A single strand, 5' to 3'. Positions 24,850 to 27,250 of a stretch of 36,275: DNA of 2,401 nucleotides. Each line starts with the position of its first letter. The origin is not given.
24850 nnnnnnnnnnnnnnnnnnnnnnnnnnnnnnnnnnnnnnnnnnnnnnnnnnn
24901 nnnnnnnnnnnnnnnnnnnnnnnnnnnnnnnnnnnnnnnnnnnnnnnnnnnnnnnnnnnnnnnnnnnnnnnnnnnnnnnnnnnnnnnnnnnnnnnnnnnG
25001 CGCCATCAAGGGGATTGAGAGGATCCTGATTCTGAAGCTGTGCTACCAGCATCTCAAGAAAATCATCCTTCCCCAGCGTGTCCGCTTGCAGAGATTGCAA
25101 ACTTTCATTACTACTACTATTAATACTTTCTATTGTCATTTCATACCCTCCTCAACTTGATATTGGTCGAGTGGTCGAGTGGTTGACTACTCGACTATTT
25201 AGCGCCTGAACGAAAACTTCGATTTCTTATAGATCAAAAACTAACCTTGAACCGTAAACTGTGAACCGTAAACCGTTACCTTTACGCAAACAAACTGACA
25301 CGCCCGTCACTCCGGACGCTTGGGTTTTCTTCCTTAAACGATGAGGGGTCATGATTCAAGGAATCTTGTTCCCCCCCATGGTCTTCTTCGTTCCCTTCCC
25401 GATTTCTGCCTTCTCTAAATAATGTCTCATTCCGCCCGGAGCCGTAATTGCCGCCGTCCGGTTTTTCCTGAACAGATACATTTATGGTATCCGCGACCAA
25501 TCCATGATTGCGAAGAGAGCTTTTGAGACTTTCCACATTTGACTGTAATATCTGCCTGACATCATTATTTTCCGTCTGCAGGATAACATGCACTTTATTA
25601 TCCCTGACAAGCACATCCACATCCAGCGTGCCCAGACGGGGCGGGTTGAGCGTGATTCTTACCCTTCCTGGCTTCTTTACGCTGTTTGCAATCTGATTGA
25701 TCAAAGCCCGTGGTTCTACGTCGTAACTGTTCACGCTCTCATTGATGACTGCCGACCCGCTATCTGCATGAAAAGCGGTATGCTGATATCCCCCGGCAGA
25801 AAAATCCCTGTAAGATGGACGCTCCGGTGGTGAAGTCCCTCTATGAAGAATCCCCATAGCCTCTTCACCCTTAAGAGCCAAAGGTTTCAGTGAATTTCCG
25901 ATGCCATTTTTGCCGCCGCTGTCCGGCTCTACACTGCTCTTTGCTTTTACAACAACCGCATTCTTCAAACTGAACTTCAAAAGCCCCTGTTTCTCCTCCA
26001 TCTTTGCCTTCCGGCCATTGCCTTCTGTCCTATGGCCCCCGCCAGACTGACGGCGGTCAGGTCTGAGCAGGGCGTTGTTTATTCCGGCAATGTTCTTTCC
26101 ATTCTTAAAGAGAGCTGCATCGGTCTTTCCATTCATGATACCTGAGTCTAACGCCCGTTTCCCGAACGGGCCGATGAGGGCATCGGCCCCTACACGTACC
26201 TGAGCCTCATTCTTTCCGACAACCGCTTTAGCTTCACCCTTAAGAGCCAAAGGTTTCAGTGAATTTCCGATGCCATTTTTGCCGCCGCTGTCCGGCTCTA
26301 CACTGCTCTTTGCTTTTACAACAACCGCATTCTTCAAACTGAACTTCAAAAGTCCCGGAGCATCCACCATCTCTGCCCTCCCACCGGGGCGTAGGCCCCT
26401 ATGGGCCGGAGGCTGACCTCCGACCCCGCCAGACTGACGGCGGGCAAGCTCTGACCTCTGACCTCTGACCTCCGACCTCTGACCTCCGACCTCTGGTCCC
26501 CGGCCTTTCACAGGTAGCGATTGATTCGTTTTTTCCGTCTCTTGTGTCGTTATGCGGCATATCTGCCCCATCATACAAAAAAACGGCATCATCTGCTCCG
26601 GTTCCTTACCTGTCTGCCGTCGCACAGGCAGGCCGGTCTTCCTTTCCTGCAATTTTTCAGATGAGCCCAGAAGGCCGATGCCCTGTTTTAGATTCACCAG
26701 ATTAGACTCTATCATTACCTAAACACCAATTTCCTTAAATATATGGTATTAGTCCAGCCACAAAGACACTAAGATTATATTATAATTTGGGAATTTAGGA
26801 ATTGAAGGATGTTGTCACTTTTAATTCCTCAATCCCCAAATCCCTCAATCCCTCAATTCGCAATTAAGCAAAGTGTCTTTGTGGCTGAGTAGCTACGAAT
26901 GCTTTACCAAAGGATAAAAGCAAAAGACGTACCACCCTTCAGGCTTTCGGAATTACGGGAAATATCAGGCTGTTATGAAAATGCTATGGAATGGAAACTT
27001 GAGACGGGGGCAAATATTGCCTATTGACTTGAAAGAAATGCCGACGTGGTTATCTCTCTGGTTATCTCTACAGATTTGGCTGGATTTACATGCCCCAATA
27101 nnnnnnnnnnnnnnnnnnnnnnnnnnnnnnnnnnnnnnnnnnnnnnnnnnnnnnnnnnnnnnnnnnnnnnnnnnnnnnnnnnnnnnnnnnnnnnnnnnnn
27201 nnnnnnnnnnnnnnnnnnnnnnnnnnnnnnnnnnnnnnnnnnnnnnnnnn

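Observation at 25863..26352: Perfect 121-bp in-frame duplication (369-nt period) in the FliK ruler region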

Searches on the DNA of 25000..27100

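Call 67: search_rna_families(source=window, start=25000, end=27100, threshold=evalue, max_evalue=1)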
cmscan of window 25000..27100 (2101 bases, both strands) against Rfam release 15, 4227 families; matches with E-value up to 1: 3.
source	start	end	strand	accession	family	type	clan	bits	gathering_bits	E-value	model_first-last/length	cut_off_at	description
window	26749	26892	-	RF04097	MIR2630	Gene; miRNA;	-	22.6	144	0.11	1-229/229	no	MIR2630 microRNA precursor family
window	26782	26868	-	RF04113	MIR1523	Gene; miRNA;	-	21.6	96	0.43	1-92/92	no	MIR1523 microRNA precursor family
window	26756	26887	-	RF04139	MIR841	Gene; miRNA;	-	19.9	200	0.5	1-212/212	no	MIR841 microRNA precursor family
